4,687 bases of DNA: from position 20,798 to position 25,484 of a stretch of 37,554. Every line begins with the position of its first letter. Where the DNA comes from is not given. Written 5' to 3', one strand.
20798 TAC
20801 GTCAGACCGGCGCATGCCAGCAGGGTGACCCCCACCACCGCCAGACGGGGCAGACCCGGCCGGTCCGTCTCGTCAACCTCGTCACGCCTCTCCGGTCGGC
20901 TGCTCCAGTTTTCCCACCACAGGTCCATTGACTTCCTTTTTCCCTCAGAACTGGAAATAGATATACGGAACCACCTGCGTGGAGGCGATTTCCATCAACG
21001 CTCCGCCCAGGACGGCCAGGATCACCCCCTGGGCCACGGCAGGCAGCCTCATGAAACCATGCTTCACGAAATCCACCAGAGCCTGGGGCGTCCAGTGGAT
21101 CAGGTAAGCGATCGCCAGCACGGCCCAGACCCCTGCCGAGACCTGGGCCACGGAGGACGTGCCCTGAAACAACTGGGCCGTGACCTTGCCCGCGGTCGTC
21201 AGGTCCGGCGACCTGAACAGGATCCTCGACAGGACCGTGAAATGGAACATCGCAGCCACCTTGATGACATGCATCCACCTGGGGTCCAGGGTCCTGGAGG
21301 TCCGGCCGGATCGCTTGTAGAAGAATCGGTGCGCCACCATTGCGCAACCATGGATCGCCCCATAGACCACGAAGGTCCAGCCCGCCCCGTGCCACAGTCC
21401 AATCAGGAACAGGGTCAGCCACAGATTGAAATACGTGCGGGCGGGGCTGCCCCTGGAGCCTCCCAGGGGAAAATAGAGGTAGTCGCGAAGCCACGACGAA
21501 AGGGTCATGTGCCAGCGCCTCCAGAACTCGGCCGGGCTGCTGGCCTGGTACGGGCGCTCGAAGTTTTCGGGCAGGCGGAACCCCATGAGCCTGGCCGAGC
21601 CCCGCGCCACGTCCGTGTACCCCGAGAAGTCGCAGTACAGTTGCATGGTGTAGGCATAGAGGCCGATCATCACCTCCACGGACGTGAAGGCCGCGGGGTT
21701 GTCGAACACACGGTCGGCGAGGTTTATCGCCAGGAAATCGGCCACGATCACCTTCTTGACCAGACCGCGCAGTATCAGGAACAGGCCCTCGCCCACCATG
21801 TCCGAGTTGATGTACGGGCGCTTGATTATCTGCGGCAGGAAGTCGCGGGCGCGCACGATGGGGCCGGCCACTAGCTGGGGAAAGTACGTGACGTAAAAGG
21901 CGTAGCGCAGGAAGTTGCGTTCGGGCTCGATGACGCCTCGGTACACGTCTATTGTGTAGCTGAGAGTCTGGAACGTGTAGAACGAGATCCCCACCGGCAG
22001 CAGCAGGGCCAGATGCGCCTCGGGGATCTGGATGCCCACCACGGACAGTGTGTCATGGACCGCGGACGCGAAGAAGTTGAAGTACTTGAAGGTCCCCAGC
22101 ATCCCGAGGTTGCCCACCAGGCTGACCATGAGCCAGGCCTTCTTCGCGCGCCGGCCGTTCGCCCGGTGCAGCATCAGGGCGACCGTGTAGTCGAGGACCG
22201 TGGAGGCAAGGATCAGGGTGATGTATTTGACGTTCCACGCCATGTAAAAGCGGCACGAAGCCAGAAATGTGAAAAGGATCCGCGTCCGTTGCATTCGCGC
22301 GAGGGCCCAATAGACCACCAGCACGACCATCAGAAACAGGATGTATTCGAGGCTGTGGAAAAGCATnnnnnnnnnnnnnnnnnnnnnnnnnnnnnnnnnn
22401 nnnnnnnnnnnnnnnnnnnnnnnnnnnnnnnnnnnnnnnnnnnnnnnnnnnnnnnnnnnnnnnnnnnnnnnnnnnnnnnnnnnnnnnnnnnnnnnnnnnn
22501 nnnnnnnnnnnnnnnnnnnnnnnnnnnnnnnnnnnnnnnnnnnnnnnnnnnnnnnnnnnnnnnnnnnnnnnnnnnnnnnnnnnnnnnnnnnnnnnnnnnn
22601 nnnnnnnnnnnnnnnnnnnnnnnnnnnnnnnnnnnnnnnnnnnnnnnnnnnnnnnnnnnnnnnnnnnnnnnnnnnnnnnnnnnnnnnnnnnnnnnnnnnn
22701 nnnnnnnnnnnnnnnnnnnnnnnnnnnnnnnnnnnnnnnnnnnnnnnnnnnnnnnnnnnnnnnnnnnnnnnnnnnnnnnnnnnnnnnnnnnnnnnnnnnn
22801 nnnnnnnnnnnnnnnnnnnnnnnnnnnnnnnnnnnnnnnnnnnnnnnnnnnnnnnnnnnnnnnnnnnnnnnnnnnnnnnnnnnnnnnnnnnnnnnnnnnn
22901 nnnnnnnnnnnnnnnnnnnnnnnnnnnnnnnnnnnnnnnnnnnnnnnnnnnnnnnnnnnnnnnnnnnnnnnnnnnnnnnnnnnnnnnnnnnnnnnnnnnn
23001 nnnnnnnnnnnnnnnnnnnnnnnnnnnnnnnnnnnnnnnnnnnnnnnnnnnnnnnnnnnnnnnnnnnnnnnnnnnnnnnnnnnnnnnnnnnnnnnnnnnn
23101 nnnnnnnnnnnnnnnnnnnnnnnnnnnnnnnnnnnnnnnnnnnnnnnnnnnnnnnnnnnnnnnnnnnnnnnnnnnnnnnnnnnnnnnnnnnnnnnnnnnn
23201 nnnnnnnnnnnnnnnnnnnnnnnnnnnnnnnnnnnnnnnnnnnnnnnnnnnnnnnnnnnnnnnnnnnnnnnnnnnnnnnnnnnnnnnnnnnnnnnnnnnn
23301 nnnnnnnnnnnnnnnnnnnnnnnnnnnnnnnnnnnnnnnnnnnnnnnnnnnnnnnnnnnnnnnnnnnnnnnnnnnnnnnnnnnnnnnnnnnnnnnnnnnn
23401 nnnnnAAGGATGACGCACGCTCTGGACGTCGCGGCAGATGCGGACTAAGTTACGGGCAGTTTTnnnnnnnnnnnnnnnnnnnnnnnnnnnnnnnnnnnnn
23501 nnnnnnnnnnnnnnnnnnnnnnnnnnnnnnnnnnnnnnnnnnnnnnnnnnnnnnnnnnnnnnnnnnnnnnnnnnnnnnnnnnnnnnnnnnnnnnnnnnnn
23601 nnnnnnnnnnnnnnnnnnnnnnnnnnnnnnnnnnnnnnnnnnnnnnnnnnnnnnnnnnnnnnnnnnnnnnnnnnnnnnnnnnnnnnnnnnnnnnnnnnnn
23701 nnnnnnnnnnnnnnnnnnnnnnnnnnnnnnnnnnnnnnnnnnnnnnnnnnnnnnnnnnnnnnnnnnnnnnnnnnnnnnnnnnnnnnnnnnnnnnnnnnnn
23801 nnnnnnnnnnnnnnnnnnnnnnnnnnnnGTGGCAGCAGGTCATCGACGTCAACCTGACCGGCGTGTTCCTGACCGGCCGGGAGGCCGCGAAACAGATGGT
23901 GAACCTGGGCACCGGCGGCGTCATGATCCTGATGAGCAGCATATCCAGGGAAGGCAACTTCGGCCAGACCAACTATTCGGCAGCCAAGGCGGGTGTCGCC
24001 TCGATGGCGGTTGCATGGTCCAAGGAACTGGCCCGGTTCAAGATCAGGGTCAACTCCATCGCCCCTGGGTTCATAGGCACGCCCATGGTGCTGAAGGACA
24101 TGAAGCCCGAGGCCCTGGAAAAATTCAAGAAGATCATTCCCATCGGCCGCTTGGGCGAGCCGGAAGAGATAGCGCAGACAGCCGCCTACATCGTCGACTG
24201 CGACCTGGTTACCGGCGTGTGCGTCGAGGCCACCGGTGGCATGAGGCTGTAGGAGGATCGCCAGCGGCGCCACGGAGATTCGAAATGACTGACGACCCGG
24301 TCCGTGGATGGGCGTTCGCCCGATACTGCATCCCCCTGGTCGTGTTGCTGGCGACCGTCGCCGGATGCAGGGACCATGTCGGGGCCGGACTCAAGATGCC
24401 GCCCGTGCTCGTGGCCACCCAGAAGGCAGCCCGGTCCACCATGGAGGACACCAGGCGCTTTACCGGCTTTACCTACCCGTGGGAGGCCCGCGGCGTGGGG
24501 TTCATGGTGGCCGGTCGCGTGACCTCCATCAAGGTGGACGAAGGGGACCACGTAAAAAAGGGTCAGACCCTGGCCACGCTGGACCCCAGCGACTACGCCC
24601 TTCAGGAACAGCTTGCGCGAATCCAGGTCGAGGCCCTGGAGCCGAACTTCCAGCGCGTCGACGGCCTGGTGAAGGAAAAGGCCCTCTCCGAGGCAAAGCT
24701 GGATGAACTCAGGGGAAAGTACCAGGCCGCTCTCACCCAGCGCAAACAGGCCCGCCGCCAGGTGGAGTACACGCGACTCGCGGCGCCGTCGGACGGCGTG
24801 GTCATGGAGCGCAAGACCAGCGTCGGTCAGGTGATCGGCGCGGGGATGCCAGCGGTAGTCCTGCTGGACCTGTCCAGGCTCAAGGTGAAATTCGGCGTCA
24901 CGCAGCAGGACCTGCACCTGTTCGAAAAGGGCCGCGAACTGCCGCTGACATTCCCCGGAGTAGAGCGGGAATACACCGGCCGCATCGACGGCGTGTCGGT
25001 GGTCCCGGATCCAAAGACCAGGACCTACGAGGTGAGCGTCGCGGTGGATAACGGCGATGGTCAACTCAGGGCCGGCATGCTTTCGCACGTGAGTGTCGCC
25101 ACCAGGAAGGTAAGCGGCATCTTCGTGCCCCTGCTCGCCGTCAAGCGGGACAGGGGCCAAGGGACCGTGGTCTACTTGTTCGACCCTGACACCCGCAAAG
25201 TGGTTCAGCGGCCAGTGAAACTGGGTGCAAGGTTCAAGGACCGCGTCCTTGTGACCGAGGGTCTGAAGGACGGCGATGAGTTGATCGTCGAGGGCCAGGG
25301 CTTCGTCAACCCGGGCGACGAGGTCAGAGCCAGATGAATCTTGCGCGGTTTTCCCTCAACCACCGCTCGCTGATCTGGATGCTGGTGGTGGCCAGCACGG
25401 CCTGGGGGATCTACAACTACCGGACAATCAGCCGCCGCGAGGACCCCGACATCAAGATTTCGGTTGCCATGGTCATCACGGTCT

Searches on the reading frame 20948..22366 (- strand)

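Call 26: search_protein_families(library=pfam, proteins=[window:20948-22366:-], max_evalue=0.001)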
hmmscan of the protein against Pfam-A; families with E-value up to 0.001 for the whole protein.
window:20948-22366:- (473 aa): 2 families
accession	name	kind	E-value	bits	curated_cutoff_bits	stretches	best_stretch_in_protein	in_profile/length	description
PF03062.24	MBOAT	-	1.8e-23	83.8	27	1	150-380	79-328/337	MBOAT, membrane-bound O-acyltransferase family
PF13813.11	MBOAT_2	-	1.8e-05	25.4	25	1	266-333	2-71/85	Membrane bound O-acyl transferase family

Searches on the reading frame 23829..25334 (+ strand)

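Call 26: search_protein_families(library=pfam, proteins=[window:23829-25334:+], max_evalue=0.001)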
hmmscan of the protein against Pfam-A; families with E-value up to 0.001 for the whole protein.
window:23829-25334:+ (502 aa): 4 families
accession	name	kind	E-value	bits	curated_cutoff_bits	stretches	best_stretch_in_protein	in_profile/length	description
PF16576.10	HlyD_D23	-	3.7e-23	82.4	30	1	225-418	24-213/214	Barrel-sandwich domain of CusB or HlyD membrane-fusion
PF13437.12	HlyD_3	-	2.2e-19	70.6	22.2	1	317-415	2-105/106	HlyD family secretion protein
PF13533.13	Biotin_lipoyl_2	-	2.5e-08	34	29.8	1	227-252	7-32/32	Biotin-lipoyl like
PF00364.28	Biotin_lipoyl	-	0.00015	22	22.1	0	227-251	13-36/73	Biotin-requiring enzyme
